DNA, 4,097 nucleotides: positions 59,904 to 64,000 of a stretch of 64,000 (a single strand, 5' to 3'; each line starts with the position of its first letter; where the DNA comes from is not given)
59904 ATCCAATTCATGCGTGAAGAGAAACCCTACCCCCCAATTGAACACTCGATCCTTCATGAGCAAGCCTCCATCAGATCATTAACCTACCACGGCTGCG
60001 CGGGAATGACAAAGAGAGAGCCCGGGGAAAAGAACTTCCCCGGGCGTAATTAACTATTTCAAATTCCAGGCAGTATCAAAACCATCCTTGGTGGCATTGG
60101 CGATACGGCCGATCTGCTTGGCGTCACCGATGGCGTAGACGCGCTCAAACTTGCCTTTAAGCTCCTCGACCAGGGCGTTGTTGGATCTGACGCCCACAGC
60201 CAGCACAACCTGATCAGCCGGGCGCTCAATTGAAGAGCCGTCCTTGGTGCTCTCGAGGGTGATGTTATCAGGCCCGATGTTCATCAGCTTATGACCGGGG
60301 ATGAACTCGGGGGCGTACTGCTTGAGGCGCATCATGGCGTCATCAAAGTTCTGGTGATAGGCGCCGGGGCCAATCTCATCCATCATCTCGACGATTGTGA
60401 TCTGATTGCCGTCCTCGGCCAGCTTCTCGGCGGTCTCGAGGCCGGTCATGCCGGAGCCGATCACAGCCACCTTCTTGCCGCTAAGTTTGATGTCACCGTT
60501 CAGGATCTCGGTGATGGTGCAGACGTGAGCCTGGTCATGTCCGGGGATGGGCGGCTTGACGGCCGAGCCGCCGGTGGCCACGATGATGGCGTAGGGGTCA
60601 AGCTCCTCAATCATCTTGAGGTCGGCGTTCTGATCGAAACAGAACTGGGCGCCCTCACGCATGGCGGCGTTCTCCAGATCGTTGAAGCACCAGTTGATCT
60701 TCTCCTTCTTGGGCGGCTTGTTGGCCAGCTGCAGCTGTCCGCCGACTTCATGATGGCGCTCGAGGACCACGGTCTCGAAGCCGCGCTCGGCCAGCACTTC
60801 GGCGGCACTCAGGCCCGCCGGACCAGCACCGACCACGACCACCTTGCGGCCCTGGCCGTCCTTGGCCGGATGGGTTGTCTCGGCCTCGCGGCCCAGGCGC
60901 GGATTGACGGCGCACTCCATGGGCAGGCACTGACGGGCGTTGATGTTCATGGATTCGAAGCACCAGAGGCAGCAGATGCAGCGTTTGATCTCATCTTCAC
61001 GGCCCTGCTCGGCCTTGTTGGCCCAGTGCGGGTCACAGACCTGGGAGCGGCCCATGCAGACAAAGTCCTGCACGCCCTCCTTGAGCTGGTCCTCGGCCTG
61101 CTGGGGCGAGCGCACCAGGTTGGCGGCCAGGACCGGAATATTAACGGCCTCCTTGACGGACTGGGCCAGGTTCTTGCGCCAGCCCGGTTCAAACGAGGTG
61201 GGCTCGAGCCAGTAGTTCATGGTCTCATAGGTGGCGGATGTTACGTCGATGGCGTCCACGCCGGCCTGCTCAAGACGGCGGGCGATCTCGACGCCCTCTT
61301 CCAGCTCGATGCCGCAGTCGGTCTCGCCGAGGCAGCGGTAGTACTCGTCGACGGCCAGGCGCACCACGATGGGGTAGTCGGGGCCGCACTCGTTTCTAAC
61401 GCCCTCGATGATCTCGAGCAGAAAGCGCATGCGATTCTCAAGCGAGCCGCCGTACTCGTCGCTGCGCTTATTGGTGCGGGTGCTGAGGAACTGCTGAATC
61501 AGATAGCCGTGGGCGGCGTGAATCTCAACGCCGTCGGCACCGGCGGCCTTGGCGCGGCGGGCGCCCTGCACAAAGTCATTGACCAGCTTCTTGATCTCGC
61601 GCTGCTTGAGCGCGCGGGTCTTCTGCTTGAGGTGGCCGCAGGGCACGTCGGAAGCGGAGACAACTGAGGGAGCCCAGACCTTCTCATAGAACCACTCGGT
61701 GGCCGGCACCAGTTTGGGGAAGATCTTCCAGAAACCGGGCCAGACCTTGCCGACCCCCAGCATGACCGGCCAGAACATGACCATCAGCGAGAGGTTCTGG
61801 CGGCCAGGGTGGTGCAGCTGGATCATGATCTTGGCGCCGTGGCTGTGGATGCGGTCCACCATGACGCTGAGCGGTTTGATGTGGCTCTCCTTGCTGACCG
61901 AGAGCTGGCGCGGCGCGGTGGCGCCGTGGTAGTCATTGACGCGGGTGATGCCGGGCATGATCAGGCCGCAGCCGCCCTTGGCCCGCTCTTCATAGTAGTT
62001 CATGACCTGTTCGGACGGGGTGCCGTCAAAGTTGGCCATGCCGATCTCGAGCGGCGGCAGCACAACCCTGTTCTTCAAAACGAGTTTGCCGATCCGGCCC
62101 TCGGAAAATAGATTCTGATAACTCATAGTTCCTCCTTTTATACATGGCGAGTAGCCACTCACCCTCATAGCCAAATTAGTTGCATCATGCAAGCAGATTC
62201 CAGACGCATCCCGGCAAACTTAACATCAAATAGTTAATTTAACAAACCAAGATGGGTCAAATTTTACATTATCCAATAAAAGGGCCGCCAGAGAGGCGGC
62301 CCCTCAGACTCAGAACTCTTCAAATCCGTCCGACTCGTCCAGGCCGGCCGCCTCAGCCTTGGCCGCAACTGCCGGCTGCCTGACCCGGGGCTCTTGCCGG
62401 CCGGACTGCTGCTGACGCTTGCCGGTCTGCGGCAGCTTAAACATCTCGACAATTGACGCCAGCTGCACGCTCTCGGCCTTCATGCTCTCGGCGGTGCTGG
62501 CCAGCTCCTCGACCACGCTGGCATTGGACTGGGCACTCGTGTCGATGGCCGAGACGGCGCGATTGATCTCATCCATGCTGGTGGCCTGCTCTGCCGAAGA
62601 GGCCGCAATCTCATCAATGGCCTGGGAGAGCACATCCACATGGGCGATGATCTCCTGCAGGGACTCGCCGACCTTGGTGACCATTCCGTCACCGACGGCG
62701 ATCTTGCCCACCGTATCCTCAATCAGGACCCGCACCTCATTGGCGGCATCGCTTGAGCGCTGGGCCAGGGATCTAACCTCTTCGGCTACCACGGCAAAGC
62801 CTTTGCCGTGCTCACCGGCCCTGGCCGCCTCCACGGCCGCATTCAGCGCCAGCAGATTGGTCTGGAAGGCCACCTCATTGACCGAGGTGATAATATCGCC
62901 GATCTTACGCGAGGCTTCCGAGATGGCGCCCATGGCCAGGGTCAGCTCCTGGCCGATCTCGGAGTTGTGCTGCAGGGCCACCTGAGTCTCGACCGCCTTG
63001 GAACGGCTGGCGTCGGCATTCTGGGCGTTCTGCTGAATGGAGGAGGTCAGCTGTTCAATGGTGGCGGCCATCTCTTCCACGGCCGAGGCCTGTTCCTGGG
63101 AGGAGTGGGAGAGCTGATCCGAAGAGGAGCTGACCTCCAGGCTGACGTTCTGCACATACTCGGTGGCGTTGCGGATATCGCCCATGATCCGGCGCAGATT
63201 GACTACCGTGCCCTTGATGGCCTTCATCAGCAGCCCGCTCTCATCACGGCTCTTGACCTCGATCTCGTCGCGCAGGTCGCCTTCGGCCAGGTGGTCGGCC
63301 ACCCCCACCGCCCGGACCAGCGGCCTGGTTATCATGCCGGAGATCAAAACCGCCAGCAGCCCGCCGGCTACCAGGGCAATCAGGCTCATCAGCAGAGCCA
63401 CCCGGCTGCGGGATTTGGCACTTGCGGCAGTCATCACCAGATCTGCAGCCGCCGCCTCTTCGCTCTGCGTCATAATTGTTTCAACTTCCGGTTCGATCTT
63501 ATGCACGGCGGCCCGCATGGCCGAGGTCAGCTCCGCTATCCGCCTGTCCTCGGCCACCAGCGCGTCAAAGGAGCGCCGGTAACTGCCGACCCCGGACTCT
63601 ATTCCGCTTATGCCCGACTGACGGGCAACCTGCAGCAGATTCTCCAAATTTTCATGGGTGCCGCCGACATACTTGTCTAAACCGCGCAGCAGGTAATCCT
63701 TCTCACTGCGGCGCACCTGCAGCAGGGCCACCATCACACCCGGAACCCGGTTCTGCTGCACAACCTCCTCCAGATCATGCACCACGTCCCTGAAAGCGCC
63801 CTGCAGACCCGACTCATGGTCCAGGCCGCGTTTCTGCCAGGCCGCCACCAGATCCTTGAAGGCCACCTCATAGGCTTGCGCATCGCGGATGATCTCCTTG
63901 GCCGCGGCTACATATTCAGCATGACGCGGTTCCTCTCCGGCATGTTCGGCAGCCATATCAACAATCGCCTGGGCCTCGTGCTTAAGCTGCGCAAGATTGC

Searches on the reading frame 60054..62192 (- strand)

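Call 54: search_protein_families(library=ncbifam, proteins=[window:60054-62192:-], max_evalue=0.001)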
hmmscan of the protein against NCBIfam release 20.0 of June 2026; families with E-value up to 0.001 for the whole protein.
window:60054-62192:- (712 aa): 150 families (the best 25 are shown)
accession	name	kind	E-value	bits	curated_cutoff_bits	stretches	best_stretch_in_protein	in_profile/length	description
NF041087.1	bile_acid_BaiCD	equivalog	1e-135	453.4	825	2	177-709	115-640/642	bile acid Fe-S flavoenzyme BaiCD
NF045599.1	bili_reduct_long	exception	6.6e-132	440.9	750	1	33-710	6-640/641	bilirubin reductase, long form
TIGR03997.1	mycofact_OYE_2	equivalog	8.4e-132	440.7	793.15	2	171-709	113-643/645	mycofactocin system FadH/OYE family oxidoreductase 2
NF010047.0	PRK13523.1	equivalog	2e-64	217.8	431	2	177-403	116-329/339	NADPH dehydrogenase NamA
NF045592.1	bili_reduct_N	equivalog_domain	4.4e-64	216.9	425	1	30-416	4-353/363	bilirubin reductase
TIGR03996.1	mycofact_OYE_1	hypoth_equivalog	4e-58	197.4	627.9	1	167-669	107-597/633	mycofactocin system FadH/OYE family oxidoreductase 1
NF006101.0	PRK08255.1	equivalog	4e-56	190.5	1078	2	176-394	522-730/768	bifunctional salicylyl-CoA 5-hydroxylase/oxidoreductase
NF007899.0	PRK10605.1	subfamily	5e-38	131.3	403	2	191-396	148-339/365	N-ethylmaleimide reductase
TIGR01350.1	lipoamide_DH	equivalog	1.2e-20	73.7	408.8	2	529-677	128-278/461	dihydrolipoyl dehydrogenase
NF045765.1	PhenlGlyoxDHPadH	equivalog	2.3e-17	63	475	1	524-676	91-247/416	NADH-dependent phenylglyoxylate dehydrogenase subunit epsilon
TIGR01317.1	GOGAT_sm_gam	subfamily_domain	1.6e-16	60.3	447.7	2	441-562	136-259/485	glutamate synthase small subunit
TIGR01316.1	gltA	equivalog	3.3e-16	59.1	471.75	2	440-561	125-248/449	NADPH-dependent glutamate synthase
NF005560.0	PRK07233.1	equivalog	7.3e-16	58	252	2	450-487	2-39/435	hypothetical protein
TIGR01318.1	gltD_gamma_fam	subfamily_domain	1.1e-15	57.1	482.95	1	447-498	140-191/467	glutamate synthase, small subunit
NF009414.0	PRK12778.1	equivalog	5e-15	54.8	1103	2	443-488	426-471/752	bifunctional dihydroorotate dehydrogenase B NAD binding subunit/NADPH-dependent glutamate synthase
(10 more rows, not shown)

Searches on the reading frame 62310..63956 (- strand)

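Call 54: search_protein_families(library=ncbifam, proteins=[window:62310-63956:-], max_evalue=0.001)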
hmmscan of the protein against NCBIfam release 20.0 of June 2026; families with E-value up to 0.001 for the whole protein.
window:62310-63956:- (548 aa): 9 families
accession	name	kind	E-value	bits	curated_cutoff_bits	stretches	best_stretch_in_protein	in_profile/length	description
NF041847.1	transduc_aer2_vibrio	equivalog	3.6e-75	253.7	1200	1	204-521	451-767/804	aerotaxis transducer Aer2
NF011615.0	PRK15041.1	equivalog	3.9e-70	237.1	947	1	179-548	186-554/554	methyl-accepting chemotaxis protein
NF047851.1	MCPCitTducer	equivalog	3.5e-66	224.4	900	1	171-537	174-545/553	methyl-accepting chemotaxis citrate transducer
NF011622.0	PRK15048.1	equivalog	3.9e-61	207.8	900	1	185-541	196-548/553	methyl-accepting chemotaxis protein II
NF007309.0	PRK09793.1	equivalog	2.7e-57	195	903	1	174-520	173-525/533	methyl-accepting chemotaxis protein IV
NF058645.1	MCPCtpMPsAe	equivalog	4.4e-30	105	900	1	186-507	206-557/558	methyl-accepting chemotaxis protein CtpM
NF050802.1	AspChtxCcaA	equivalog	2.8e-23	82.2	1300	2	285-413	512-633/700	aspartate chemotaxis receptor CcaA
NF033092.0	HK_WalK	equivalog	6.4e-06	25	725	1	183-249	175-241/594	cell wall metabolism sensor histidine kinase WalK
NF012163.2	BaeS_SmeS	equivalog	0.0004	19.4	500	1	181-248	160-227/457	sensor histidine kinase efflux regulator BaeS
